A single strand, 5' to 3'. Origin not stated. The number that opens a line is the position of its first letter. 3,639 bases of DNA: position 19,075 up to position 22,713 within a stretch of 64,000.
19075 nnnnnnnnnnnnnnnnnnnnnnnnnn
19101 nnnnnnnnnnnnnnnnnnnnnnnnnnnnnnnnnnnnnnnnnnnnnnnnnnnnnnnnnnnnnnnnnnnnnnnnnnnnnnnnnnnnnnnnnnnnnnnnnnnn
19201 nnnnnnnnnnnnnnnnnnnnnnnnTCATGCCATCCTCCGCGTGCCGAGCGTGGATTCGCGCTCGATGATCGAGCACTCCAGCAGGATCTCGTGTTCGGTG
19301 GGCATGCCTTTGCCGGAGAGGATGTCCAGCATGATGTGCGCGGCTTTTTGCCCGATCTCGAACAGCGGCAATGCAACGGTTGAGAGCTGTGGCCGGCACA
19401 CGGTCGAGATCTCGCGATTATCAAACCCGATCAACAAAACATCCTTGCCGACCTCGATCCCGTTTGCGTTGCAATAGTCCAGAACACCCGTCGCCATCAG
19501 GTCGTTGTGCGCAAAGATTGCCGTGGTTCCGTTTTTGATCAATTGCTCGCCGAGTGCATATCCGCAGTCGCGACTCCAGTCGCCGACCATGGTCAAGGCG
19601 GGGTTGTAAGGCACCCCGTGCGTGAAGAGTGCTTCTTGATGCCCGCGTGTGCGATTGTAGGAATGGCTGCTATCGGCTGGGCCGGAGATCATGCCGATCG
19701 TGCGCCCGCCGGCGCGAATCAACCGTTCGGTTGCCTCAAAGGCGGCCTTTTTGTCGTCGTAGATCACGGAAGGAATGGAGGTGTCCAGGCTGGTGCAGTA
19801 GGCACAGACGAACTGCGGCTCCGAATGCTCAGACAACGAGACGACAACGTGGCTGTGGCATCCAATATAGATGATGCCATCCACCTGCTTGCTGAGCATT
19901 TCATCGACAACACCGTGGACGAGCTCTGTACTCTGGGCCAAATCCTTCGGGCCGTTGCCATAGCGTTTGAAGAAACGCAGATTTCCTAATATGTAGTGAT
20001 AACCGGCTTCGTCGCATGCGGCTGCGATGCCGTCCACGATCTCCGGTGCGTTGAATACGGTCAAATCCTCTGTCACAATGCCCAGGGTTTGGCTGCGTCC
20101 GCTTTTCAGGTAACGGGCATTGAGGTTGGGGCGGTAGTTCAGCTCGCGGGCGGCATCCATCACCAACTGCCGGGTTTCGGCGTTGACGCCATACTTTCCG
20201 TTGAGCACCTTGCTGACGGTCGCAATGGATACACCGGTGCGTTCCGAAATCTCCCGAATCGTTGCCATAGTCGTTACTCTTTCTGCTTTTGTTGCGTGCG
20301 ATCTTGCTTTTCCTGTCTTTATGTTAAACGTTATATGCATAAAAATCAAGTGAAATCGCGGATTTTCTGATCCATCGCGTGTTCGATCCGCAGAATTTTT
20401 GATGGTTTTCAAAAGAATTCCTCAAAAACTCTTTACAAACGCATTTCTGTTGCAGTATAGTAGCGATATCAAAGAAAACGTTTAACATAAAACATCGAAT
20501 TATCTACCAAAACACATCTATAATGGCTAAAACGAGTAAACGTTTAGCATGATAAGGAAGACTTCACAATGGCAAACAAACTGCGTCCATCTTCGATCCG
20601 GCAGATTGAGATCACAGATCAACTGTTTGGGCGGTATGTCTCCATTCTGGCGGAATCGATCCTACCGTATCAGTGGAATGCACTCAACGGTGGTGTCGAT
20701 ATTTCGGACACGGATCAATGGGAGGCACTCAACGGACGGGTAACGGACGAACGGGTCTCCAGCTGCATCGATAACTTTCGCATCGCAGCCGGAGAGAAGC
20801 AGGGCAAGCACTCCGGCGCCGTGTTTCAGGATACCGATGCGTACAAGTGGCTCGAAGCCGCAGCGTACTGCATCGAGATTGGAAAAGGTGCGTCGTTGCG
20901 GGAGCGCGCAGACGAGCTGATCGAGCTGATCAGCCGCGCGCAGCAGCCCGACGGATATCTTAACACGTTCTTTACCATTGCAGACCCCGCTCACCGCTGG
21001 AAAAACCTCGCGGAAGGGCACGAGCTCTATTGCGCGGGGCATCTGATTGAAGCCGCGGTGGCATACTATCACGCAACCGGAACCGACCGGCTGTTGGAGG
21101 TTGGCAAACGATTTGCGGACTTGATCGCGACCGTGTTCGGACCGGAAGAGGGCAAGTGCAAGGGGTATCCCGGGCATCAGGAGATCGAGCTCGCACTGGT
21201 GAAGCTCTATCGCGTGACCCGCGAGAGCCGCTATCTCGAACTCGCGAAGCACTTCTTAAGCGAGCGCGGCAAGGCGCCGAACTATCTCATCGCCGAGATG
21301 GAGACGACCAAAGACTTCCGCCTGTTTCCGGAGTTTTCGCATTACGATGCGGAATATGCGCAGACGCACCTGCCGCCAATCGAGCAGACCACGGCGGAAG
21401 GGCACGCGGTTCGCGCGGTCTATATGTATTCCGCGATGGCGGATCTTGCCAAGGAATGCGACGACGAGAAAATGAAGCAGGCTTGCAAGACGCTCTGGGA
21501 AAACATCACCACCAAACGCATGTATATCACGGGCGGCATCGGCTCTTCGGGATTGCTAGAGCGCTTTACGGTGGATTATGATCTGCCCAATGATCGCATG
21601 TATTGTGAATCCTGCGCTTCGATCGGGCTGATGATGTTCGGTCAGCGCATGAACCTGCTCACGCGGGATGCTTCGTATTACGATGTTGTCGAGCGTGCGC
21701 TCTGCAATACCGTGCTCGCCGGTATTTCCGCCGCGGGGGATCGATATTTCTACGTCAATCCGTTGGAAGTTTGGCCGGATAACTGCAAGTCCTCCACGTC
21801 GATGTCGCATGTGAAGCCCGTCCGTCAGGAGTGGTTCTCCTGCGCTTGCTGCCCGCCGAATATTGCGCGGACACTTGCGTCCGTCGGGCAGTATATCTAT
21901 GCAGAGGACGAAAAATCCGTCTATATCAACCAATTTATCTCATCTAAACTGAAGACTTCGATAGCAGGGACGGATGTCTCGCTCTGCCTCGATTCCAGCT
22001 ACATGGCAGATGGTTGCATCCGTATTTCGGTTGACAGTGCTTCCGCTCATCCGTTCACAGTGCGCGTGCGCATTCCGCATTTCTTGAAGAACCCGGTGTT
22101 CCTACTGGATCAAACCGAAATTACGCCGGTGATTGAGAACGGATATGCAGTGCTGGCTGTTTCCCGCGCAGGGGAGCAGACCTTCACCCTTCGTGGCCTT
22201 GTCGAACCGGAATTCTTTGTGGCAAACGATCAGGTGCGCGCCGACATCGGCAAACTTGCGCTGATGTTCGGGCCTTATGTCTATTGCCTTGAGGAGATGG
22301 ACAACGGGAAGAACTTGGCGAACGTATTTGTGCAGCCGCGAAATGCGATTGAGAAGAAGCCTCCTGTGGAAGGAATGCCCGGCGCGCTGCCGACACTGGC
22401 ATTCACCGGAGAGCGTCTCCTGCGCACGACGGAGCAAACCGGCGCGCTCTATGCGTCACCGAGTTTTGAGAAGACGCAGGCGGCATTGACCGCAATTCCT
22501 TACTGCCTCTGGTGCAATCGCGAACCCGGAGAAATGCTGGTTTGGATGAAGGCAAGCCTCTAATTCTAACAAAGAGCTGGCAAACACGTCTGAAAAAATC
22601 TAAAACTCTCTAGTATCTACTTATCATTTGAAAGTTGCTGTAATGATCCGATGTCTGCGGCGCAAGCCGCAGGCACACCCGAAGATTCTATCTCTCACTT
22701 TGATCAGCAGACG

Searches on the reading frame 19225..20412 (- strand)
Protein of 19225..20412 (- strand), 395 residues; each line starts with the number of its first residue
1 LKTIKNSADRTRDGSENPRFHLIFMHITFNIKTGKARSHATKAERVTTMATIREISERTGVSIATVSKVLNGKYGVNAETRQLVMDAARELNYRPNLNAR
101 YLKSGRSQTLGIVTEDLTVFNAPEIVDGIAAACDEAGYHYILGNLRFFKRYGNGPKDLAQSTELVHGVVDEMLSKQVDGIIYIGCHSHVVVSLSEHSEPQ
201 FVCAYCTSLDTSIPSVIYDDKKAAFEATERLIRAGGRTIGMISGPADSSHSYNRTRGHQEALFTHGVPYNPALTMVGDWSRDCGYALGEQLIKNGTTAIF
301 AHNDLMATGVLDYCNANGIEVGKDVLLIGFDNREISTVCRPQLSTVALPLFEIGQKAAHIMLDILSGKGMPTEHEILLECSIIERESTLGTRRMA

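Call 14: search_protein_families(library=pfam, proteins=[window:19225-20412:-])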
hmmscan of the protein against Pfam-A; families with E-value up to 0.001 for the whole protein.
window:19225-20412:- (395 aa): 4 families
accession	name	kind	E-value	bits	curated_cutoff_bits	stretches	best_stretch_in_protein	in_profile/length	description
PF13377.12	Peripla_BP_3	-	3.7e-32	112.2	26.5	1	229-388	2-167/167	Periplasmic binding protein-like domain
PF00532.27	Peripla_BP_1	-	2.9e-18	66.8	22.2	1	168-365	49-261/281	Periplasmic binding proteins and sugar binding domain of LacI family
PF00356.27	LacI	-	3.1e-16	59.3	27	1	51-96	1-46/46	Bacterial regulatory proteins, lacI family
PF13407.12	Peripla_BP_4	-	5e-11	43.1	35.1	1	168-368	47-257/258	Periplasmic binding protein domain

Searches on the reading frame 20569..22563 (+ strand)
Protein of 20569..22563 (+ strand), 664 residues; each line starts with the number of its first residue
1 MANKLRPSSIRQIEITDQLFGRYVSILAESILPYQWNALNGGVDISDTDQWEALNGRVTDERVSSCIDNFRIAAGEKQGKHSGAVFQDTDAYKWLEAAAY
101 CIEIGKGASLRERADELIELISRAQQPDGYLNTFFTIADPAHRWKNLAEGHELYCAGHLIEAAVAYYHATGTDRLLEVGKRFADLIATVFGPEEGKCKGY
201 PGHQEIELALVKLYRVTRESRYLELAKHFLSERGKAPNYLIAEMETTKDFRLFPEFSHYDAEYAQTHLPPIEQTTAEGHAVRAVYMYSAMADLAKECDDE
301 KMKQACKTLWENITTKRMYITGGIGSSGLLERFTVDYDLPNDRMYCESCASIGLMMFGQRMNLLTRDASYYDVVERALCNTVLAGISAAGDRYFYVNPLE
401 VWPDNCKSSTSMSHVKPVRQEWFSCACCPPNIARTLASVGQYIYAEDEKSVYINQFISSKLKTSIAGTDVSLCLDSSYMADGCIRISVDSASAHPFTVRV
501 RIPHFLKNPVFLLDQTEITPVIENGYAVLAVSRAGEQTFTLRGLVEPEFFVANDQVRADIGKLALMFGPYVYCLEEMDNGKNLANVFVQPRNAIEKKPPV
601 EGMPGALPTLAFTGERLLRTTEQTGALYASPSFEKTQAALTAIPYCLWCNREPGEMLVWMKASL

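Call 14: search_protein_families(library=pfam, proteins=[window:20569-22563:+])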
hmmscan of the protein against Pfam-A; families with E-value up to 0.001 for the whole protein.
window:20569-22563:+ (664 aa): 3 families
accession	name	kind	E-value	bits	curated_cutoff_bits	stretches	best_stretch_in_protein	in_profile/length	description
PF07944.18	Beta-AFase-like_GH127_cat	-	5.6e-106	355.1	24.9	1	13-440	2-375/376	Beta-L-arabinofuranosidase, GH127 catalytic domain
PF20737.2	Glyco_hydro127C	-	2.7e-23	81.9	23.7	1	548-661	2-71/71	Glycoside hydrolase family 127 C-terminal domain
PF20736.2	Glyco_hydro127M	-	4.7e-07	30.3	24.2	1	451-531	2-81/95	Beta-L-arabinofuranosidase, GH127 middle domain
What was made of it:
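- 20569..22563 (+): GH127 beta-L-arabinofuranosidase gene, the upstream cistron. Pfam PF07944, E = 5.6e-106 (call 14).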
